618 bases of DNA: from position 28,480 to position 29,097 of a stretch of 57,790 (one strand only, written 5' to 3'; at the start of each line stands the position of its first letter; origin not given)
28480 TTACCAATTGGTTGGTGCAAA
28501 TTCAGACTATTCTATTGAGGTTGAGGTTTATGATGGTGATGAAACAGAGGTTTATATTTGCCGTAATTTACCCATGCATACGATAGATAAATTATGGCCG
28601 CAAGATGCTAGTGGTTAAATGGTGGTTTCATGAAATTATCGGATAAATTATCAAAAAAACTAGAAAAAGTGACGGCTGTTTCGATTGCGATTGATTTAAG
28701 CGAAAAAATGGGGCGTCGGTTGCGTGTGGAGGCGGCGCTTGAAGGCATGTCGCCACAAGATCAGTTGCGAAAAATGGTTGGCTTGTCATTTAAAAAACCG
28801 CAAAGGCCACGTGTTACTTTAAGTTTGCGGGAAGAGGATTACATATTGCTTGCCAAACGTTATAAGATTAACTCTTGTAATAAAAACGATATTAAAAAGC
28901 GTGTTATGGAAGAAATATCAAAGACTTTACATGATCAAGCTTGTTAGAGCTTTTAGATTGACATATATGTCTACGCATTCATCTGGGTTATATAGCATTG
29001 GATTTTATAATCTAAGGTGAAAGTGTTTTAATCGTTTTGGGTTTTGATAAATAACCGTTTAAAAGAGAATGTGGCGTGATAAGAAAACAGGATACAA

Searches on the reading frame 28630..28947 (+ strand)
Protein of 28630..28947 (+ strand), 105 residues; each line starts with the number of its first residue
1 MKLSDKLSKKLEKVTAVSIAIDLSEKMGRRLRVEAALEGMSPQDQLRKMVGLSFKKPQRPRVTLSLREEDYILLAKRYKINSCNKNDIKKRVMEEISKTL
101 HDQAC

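Call 6: search_protein_families(library=pfam, proteins=[window:28630-28947:+], max_evalue=0.01)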
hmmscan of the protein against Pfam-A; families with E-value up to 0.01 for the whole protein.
window:28630-28947:+ (105 aa): 0 families

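Call 19: find_homologous_proteins(query=window:28630-28947:+, max_evalue=0.001)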
Query window:28630-28947:+ (105 aa): 14 proteins with E <= 0.001 among 17 candidates.
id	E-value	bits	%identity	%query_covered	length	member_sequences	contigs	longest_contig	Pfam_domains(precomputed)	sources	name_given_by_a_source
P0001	1.1e-58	213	100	100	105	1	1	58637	-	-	-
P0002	3.5e-47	176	85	99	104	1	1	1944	-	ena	-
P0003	8.1e-35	137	72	93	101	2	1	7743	-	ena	-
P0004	8.7e-35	137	69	94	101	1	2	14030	-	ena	-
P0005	1.1e-34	136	68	94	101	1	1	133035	-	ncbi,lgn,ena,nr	ncbi:MAG: hypothetical protein JKY45_14625 [Emcibacter sp.]|nr:hypothetical protein [Emcibacter sp.]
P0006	4.0e-34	134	69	93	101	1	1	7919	-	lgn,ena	-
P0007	5.6e-34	134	70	93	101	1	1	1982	-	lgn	-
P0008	6.9e-34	134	70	93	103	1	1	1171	-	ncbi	-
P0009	7.1e-33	130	67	93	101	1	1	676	-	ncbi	-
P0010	1.6e-31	126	67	91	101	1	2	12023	-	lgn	-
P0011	2.9e-30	122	63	94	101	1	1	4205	-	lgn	-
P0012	3.7e-30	122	65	92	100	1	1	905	-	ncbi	-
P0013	1.3e-29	120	63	92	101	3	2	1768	-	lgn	-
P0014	7.1e-26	108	58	91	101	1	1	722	-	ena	-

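Call 20: find_encoding_contigs(protein=P0005, flank=10000, max_places=3)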
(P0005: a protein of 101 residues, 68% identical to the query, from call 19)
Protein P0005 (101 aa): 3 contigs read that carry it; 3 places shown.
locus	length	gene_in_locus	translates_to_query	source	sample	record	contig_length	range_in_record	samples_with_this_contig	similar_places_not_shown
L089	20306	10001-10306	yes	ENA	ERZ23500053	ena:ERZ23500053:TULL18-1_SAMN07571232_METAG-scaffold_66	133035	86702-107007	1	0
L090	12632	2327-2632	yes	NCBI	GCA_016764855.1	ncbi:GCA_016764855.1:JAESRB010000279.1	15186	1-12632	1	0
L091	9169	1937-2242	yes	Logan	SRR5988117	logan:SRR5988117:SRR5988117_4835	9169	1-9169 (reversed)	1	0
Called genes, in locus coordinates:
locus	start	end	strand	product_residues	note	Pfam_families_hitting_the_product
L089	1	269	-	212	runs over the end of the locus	PF04542:Sigma70_r2 (weak), PF08281:Sigma70_r4_2 (weak)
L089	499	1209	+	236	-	-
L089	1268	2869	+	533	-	PF12895:ANAPC3 (faint), PF13428:TPR_14 (faint), PF13431:TPR_17 (faint), PF23914:TPR_CcmH_CycH (faint), PF00515:TPR_1 (faint), PF14559:TPR_19 (weak), PF00685:Sulfotransfer_1, PF13469:Sulfotransfer_3, +4 more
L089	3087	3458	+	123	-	PF02675:AdoMet_dc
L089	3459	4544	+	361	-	PF07885:Ion_trans_2, PF22614:Slo-like_RCK (weak)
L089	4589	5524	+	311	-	-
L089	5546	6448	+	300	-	PF03994:DUF350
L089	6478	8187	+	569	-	PF01564:Spermine_synth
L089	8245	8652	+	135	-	PF09938:DUF2170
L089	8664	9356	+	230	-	PF04012:PspA_IM30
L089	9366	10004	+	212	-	-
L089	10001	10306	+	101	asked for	-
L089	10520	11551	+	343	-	PF00196:GerE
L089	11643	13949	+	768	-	PF07715:Plug, PF00593:TonB_dep_Rec_b-barrel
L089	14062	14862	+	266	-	PF00106:adh_short, PF08659:KR, PF13561:adh_short_C2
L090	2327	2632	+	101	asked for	-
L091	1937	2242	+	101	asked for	-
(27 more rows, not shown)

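Call 21: find_encoding_contigs(protein=P0004, flank=10000, max_places=3)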
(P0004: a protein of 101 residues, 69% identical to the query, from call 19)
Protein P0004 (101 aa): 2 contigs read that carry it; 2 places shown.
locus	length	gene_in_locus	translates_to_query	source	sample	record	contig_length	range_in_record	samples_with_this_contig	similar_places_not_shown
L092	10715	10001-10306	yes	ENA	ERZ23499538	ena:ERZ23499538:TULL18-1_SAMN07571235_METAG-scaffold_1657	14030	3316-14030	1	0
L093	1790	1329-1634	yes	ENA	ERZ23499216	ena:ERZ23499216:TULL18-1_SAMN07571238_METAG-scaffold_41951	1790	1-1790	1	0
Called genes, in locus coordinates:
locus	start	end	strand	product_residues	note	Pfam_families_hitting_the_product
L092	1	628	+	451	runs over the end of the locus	PF03453:MoeA_N, PF00994:MoCF_biosynth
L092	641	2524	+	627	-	PF02730:AFOR_N, PF01314:AFOR_C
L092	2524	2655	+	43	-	-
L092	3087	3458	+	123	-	PF02675:AdoMet_dc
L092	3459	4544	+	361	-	PF07885:Ion_trans_2, PF22614:Slo-like_RCK (weak)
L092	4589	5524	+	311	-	-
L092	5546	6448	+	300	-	PF03994:DUF350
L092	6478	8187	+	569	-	PF01564:Spermine_synth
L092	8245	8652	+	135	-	PF09938:DUF2170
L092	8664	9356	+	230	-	PF04012:PspA_IM30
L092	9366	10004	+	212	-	-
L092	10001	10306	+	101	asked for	-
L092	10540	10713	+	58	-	?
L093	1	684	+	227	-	?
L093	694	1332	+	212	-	-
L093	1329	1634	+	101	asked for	-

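Call 22: find_encoding_contigs(protein=P0010, flank=10000, max_places=3)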
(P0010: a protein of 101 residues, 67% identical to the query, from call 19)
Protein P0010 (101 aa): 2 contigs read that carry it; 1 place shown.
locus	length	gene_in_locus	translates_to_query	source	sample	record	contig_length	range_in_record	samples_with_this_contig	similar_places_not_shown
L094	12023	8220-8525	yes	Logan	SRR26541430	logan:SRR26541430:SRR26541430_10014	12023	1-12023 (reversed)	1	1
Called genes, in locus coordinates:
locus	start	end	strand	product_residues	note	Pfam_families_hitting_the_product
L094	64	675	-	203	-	PF00440:TetR_N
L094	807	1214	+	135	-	PF14248:DUF4345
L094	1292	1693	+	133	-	PF02675:AdoMet_dc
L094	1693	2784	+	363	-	PF07885:Ion_trans_2, PF22614:Slo-like_RCK (weak)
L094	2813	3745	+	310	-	-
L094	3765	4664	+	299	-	PF03994:DUF350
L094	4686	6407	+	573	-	PF01564:Spermine_synth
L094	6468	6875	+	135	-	PF09938:DUF2170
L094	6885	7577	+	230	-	PF04012:PspA_IM30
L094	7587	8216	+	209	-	-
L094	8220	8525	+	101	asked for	-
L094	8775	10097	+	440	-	PF01943:Polysacc_synt, PF13440:Polysacc_synt_3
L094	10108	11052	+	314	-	-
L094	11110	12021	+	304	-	?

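Call 23: find_encoding_contigs(protein=P0003, flank=10000, max_places=2)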
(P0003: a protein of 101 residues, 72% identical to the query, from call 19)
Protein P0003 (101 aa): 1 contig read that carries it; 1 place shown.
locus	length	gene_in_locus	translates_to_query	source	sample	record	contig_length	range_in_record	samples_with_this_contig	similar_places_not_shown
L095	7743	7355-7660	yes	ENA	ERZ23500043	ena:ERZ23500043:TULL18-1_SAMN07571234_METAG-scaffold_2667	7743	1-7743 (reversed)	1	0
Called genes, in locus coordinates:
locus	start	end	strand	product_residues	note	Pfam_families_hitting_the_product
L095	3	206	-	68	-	?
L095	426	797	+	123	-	PF02675:AdoMet_dc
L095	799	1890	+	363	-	PF07885:Ion_trans_2, PF22614:Slo-like_RCK (weak), PF02254:TrkA_N (weak)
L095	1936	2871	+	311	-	-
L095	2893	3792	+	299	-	PF03994:DUF350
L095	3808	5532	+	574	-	PF01564:Spermine_synth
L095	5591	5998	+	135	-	PF09938:DUF2170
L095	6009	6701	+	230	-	PF04012:PspA_IM30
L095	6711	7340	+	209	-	-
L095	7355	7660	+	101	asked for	-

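Call 24: find_encoding_contigs(protein=P0006, flank=10000, max_places=2)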
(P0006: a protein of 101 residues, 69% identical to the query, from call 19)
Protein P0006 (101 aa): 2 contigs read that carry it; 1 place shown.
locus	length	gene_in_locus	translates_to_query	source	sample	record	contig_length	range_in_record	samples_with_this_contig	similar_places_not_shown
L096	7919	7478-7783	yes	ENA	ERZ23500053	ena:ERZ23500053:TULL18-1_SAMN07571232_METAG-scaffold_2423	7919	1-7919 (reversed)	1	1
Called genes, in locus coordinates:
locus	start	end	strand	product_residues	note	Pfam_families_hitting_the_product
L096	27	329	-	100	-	-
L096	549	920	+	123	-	PF02675:AdoMet_dc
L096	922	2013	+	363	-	PF07885:Ion_trans_2, PF22614:Slo-like_RCK (weak), PF02254:TrkA_N (weak)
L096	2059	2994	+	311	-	-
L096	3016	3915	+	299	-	PF03994:DUF350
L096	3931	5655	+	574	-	PF01564:Spermine_synth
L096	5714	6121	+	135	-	PF09938:DUF2170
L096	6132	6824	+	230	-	PF04012:PspA_IM30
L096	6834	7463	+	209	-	-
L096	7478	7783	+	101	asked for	-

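Call 25: find_encoding_contigs(protein=P0011, flank=10000, max_places=2)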
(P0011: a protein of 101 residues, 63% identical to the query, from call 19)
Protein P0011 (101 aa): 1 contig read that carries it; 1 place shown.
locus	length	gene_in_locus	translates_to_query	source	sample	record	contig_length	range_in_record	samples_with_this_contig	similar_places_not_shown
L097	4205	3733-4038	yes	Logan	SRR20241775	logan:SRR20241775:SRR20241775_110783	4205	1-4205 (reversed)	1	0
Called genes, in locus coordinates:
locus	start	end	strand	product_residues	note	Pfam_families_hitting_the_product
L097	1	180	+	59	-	?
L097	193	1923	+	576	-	PF01564:Spermine_synth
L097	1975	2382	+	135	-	PF09938:DUF2170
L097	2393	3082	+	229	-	PF04012:PspA_IM30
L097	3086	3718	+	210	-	-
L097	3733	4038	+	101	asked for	-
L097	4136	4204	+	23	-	?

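Call 33: find_related_loci(query=A1, collection=genome_contigs, flank=10000)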
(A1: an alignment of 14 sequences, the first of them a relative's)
Query A1 (105 aa) in genome_contigs; peptide patterns used: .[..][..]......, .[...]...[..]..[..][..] (x = any residue, [..] = any of these).
101 stretches matched a pattern; 2 encode a relative of the query (tblastn E <= 1e-3); 2 distinct loci.
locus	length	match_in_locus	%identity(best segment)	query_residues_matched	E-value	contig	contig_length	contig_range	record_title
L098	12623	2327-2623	68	3-101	2e-38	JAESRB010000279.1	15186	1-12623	MAG: Emcibacter sp. isolate NORP245 CoAssembly_4313115, whole genome shotgun sequence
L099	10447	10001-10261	71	17-103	2e-38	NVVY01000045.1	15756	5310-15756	MAG: Alphaproteobacteria bacterium isolate NORP51 Contig_source1382A_7649, whole genome shotgun sequence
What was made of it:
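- Tried and rejected: Scan with the RHH alignment of close relatives (call 33).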

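Call 38: predict_structure(alignment_id=A1)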
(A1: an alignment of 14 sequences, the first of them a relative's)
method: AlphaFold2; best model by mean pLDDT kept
length: 105 residues; sequences in the alignment: 14
mean_pLDDT: 78.3   pTM: 0.41
mean pLDDT of the five models: 78.3, 71.7, 71.7, 68.0, 68.0
residues with pLDDT >= 90: 32; 70-90: 45; 50-70: 14; < 50: 14
segments of 3 or more residues with pLDDT < 50: 1-3, 5-14
pLDDT, mean of each block of 10 residues (from residue 1): 47 57 88 87 84 62 82 96 94 89 72
secondary structure, 60 per line:
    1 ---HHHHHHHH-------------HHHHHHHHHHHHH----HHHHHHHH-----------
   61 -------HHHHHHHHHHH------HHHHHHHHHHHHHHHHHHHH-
elements in order: H4-11 H25-37 H42-49 H68-78 H85-104

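Call 40: search_solved_structures(query=A1, max_evalue=10, show_alignments=3)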
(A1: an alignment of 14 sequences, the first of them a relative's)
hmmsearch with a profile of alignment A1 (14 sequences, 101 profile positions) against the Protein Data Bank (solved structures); distinct sequences matched with E-value up to 10: 2.
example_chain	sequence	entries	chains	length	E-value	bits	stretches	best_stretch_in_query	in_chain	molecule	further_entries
1r45_A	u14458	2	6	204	0.024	17.9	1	23-96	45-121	Mono-ADP-ribosyltransferase C3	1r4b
1q77_A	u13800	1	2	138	0.12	15.7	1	11-65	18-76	Hypothetical protein AQ_178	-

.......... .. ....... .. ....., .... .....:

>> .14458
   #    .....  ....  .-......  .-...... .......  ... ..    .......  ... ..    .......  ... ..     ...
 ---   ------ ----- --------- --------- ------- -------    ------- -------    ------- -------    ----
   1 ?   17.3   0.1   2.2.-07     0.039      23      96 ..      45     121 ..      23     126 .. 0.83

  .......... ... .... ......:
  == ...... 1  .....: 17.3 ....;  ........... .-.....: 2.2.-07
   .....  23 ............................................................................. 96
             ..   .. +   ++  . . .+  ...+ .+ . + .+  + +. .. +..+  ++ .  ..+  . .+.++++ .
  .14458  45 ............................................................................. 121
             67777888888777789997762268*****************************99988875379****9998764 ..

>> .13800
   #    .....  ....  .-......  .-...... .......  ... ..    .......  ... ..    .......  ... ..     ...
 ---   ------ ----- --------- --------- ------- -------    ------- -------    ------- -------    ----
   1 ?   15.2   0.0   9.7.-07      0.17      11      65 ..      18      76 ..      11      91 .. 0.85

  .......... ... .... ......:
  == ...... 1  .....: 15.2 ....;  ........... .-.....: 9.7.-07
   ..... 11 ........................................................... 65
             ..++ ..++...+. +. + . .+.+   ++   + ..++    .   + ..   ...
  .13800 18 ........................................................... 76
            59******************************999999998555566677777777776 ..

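Call 45: fold_search(model_id=the predicted structure, library=pdb)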
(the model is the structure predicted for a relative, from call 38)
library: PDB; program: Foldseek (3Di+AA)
matches with E <= 10: 51; with E <= 0.001: 0
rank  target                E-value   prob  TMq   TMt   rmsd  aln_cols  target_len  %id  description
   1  9l0y_M                8.2e-01  0.10  0.20  0.20  14.7       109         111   16  Cryo-EM structure of E.coli transcription initiation complex with Escherichia phage Mu middle transcription activator  (released 2025-12-17)
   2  2ba3_MODEL_1_A        1.9e+00  0.82  0.33  0.64   1.1        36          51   17  NMR Structure of NikA N-terminal Fragment (released 2006-10-03)
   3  8u12_A                1.9e+00  0.77  0.32  0.63   1.9        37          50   11  Crystal Structure of Antitoxin Protein Rv0298 of Type II Toxin-antitoxin Systems from Mycobacterium tuberculosis (released 2023-09-27)
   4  5zgn_A                1.9e+00  0.35  0.33  0.49  14.7        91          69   11  The crystal structure of KacTA-DNA complex (released 2019-04-03)
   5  8u12_B                2.1e+00  0.77  0.32  0.64   1.4        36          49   11  Crystal Structure of Antitoxin Protein Rv0298 of Type II Toxin-antitoxin Systems from Mycobacterium tuberculosis (released 2023-09-27)
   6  2bsq_E                2.1e+00  0.75  0.31  0.46   1.5        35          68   23  FitAB bound to DNA (released 2006-08-24)
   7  3ft7_A                2.3e+00  0.77  0.33  0.73   2.1        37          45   14  Crystal structure of an extremely stable dimeric protein from sulfolobus islandicus (released 2009-10-20)
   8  2bsq_F                2.3e+00  0.72  0.31  0.49   1.5        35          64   23  FitAB bound to DNA (released 2006-08-24)
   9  2bsq_H                2.7e+00  0.66  0.31  0.49   1.6        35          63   23  FitAB bound to DNA (released 2006-08-24)
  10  7e4j_A                2.7e+00  0.57  0.31  0.68   1.8        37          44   22  X-ray crystal structure of VapB12 antitoxin from mycobacterium tuberculosis in space group P41. (released 2022-02-16)
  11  4hv0_A                2.7e+00  0.12  0.28  0.31  16.2        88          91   18  Structure and Function of AvtR, a Novel Transcriptional Regulator from a Hyperthermophilic Archaeal Lipothrixvirus (released 2012-11-21)
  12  8unf_A                2.7e+00  0.04  0.21  0.14  14.7       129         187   18  Cryo-EM structure of T4 Bacteriophage Clamp Loader with Sliding Clamp and DNA (released 2023-12-13)
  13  8ypj_A                2.9e+00  0.66  0.32  0.63   1.5        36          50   11  Cyrstal structure of the MazE-mt10 Antitoxin from Mycobacterium tuberculosis (released 2024-05-15)
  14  2bsq_G                3.0e+00  0.63  0.31  0.46   1.5        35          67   23  FitAB bound to DNA (released 2006-08-24)
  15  8dtq_B                3.0e+00  0.08  0.19  0.24  12.2        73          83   14  Crystal Structure of Staphylococcus aureus pSK41 Cop (released 2023-08-02)
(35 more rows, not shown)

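Call 68: find_homologous_proteins(query=A3, max_evalue=0.001)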
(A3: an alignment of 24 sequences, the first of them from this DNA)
Query A3 (24 sequences) (105 aa, profile of the alignment): 208 proteins with E <= 0.001 among 864 candidates; the best 120 are listed.
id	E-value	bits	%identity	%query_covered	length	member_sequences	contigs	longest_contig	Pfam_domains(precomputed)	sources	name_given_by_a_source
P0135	4.6e-36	141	44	79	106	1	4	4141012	-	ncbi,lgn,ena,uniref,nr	ncbi:hypothetical protein ACMZOO_09670 [Catenovulum sp. SX2]|uniref:hypothetical protein n=1 Tax=Cat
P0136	5.4e-36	140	44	79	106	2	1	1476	-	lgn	-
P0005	7.9e-33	130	68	94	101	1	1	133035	-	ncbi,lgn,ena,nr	ncbi:MAG: hypothetical protein JKY45_14625 [Emcibacter sp.]|nr:hypothetical protein [Emcibacter sp.]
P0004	1.3e-32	130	69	94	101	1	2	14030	-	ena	-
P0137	3.1e-32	128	40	81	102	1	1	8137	-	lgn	-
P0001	4.2e-32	128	100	100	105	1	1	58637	-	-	-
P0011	7.1e-32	127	63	94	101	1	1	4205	-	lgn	-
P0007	8.6e-32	127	70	93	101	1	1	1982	-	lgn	-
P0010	8.8e-32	127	67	91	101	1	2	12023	-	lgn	-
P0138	1.4e-31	126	40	90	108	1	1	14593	-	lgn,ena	-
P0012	2.4e-31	126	65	92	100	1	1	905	-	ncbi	-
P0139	2.4e-31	126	35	90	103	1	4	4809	-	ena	-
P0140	2.5e-31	126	37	90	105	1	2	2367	-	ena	-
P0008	2.5e-31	126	70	93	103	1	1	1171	-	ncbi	-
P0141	3.0e-31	125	39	90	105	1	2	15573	-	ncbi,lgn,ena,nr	ncbi:MAG: hypothetical protein MI867_04720 [Pseudomonadales bacterium]|nr:hypothetical protein [Pseu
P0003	3.0e-31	125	72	93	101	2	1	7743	-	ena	-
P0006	8.6e-31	124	69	93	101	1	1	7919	-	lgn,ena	-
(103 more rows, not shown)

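Call 69: search_solved_structures(query=A3, max_evalue=10, show_alignments=2)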
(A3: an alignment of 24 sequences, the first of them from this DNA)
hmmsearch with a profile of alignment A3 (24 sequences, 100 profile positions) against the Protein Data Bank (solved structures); distinct sequences matched with E-value up to 10: 17.
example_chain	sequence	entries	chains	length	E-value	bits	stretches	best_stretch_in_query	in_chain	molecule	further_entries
5fvk_A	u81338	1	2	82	0.054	16.9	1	41-96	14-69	VACUOLAR PROTEIN SORTING-ASSOCIATED PROTEIN 4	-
4niq_A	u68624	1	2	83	0.056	16.8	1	41-96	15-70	Vacuolar protein sorting-associated protein 4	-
5fvl_A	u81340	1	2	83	0.056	16.8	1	41-96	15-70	VACUOLAR PROTEIN SORTING-ASSOCIATED PROTEIN 4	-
2v6x_A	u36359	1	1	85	0.061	16.7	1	41-96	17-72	VACUOLAR PROTEIN SORTING-ASSOCIATED PROTEIN 4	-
2da3_A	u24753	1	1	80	0.31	14.4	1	52-91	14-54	Alpha-fetoprotein enhancer binding protein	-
9bl8_A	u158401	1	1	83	0.33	14.4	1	41-96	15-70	Vacuolar protein sorting-associated protein 4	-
4hv0_A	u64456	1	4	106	0.44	13.9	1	15-46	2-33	AvtR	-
7bqq_A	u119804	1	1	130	0.55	13.6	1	12-46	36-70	Gogy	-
4fcv_A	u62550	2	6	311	0.68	13.3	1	38-95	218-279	Chaperone protein ClpB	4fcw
4fct_A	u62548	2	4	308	0.75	13.2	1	38-95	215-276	Chaperone protein ClpB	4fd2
1oey_J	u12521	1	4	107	0.8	13.1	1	20-65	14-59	NEUTROPHIL CYTOSOL FACTOR 4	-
4lj4_A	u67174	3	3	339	0.87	13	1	38-95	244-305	Chaperone protein ClpB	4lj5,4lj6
4lj7_A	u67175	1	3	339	0.87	13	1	38-95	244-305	Chaperone protein ClpB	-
4lj8_A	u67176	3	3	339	0.87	13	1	38-95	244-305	Chaperone protein ClpB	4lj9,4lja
3vtz_A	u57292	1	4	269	1.4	12.3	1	57-94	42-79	Glucose 1-dehydrogenase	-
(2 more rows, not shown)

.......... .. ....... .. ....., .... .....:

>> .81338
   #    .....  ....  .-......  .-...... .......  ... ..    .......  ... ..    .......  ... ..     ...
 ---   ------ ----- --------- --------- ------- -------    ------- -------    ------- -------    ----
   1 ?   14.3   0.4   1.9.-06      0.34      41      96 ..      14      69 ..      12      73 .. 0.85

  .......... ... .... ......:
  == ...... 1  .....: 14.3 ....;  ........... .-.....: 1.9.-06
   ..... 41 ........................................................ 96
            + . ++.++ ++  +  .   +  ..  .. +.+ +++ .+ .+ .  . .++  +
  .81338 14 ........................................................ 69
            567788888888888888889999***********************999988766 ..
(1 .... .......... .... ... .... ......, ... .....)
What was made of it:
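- PDB sequence searches find nothing significant (calls 40, 69).
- Tried and rejected: PDB sequence searches with RHH profiles (calls 40, 69).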

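Call 70: search_protein_families(library=pfam, alignment_id=A3, max_evalue=10)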
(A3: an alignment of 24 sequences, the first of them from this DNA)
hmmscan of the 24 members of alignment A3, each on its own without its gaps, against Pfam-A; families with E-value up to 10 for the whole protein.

A. member 1, seq(105 aa): 2 families
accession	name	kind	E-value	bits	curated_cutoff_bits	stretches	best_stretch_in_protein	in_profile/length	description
PF23807.1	RHH_10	-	0.027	15.2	27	1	13-49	20-56/84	Ribbon-helix-helix protein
PF16464.10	DUF5045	-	0.13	13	29.9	1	71-97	32-58/85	Domain of unknown function (DUF5045)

B. families by the number of members that match (of 24 scanned): 20 families
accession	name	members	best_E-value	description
PF22513.2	FitA-like_RHH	4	0.0021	Antitoxin FitA-like, ribbon-helix-helix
PF25760.1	Phage_RB18_ORF43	3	0.0042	Phage RB18 ORF43.1 protein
PF21983.2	NikA-like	2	3.3e-05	Mobilization protein NikA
PF01402.27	RHH_1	2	0.0034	Ribbon-helix-helix protein, copG family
PF23807.1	RHH_10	2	0.027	Ribbon-helix-helix protein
PF02881.24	SRP54_N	2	0.035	SRP54-type protein, helical bundle domain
PF06563.17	DUF1125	1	0.01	Protein of unknown function (DUF1125)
PF20605.4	Antitox_RHH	1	0.023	Antitoxin-like ribbon-helix-helix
PF02108.21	FliH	1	0.033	Flagellar assembly protein FliH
PF13541.12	ChlI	1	0.034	Subunit ChlI of Mg-chelatase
PF20332.3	DUF6627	1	0.05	Family of unknown function (DUF6627)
PF23399.1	LTI65_PGEED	1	0.089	LTI65/LTI78 PGEED repeat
PF08542.16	Rep_fac_C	1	0.095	Replication factor C C-terminal domain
PF13331.11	DUF4093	1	0.1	Domain of unknown function (DUF4093)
PF16464.10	DUF5045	1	0.13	Domain of unknown function (DUF5045)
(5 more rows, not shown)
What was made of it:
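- Its sub-threshold Pfam hits are mostly RHH families (call 70).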

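Call 75: predict_structure(alignment_id=A4)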
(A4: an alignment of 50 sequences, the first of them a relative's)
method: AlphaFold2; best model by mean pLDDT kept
length: 105 residues; sequences in the alignment: 50
mean_pLDDT: 75.7   pTM: 0.39
mean pLDDT of the five models: 75.7, 75.5, 74.8, 69.2, 66.3
residues with pLDDT >= 90: 0; 70-90: 80; 50-70: 16; < 50: 9
segments of 3 or more residues with pLDDT < 50: 1-8
pLDDT, mean of each block of 10 residues (from residue 1): 46 60 79 81 82 70 81 89 86 87 73
secondary structure, 60 per line:
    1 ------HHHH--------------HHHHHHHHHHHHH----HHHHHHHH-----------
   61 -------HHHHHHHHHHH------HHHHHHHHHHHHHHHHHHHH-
elements in order: H7-10 H25-37 H42-49 H68-78 H85-104
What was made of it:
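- On Ribbon-helix-helix (MetJ/Arc/CopG) DNA-binding proteins: Each pair is preceded by an extended segment that DSSP does not call a strand (calls 38, 75).
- The protein has two helix-helix units, each preceded by an extended segment (calls 38, 75). The AlphaFold models have pTM 0.4 and do not pair the two strands (calls 38, 75).
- Tried and rejected: A deeper alignment for AlphaFold (call 75).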

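Call 79: fold_search(model_id=the predicted structure, library=pdb)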
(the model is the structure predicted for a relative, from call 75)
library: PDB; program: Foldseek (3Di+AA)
matches with E <= 10: 67; with E <= 0.001: 0
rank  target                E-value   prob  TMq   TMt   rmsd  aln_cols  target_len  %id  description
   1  8jdi_G                1.0e+00  0.54  0.31  0.21  10.3        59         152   19  Crystal structure of Cas7-AcrIF25 complex (released 2024-05-29)
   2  4hv0_B                1.2e+00  0.23  0.30  0.34  19.5        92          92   17  Structure and Function of AvtR, a Novel Transcriptional Regulator from a Hyperthermophilic Archaeal Lipothrixvirus (released 2012-11-21)
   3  9l0y_M                1.5e+00  0.08  0.21  0.20  13.4       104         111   16  Cryo-EM structure of E.coli transcription initiation complex with Escherichia phage Mu middle transcription activator  (released 2025-12-17)
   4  5x3t_A                1.6e+00  0.30  0.31  0.46  13.4        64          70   17  VapBC from Mycobacterium tuberculosis (released 2017-06-07)
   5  8dtq_B                1.9e+00  0.10  0.19  0.24  14.6        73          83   14  Crystal Structure of Staphylococcus aureus pSK41 Cop (released 2023-08-02)
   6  8u12_A                2.3e+00  0.75  0.30  0.60   1.0        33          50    9  Crystal Structure of Antitoxin Protein Rv0298 of Type II Toxin-antitoxin Systems from Mycobacterium tuberculosis (released 2023-09-27)
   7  3ft7_A                2.5e+00  0.75  0.33  0.72   2.3        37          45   14  Crystal structure of an extremely stable dimeric protein from sulfolobus islandicus (released 2009-10-20)
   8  1u9p                  2.8e+00  0.12  0.29  0.32  18.4        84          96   24  Permuted single-chain Arc (released 2005-02-15)
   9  8uk9_A                2.8e+00  0.07  0.21  0.13  13.1        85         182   18  Structure of T4 Bacteriophage clamp loader mutant D110C bound to the T4 clamp, primer-template DNA, and ATP analog (released 2023-12-13)
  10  1baz_B                3.0e+00  0.75  0.30  0.74   0.8        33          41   15  ARC REPRESSOR MUTANT PHE10VAL (released 1998-06-17)
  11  2jxg_A                3.0e+00  0.38  0.29  0.57   2.3        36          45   14  Solution Structure of the DNA Binding domain of Proline Utilization A (PutA) (released 2008-02-19)
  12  5zgn_A                3.0e+00  0.23  0.33  0.49  15.5        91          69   11  The crystal structure of KacTA-DNA complex (released 2019-04-03)
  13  1rr7                  3.2e+00  0.05  0.19  0.21  10.6        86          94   16  Crystal structure of the Middle Operon Regulator protein of Bacteriophage Mu (released 2004-08-17)
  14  2bsq_F                3.5e+00  0.66  0.30  0.49   0.9        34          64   26  FitAB bound to DNA (released 2006-08-24)
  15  6jui                  3.5e+00  0.05  0.21  0.21  13.1       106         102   13  The atypical Myb-like protein Cdc5 contains two distinct nucleic acid-binding surfaces (released 2020-02-19)
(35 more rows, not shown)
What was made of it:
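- On Ribbon-helix-helix (MetJ/Arc/CopG) DNA-binding proteins: Local Foldseek matches of 0.8-2 A over 33-37 residues are to Arc, CopG, FitA, NikA, PutA and VapB, but every E-value is 0.8 or higher (calls 45, 79).
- Closest known: AvtR. Same: A weak whole-chain fold match covering about 90 residues (calls 45, 79) and a weak sequence match (E = 0.44, call 69).
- Its best local fold matches (0.8-2 A over 33-37 residues) are RHH proteins: Arc, CopG, FitA, NikA, PutA and AvtR (calls 45, 79). All Foldseek E-values are 0.8 or higher (calls 45, 79). The RHH fold assignment is sub-threshold (calls 45, 70, 79).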
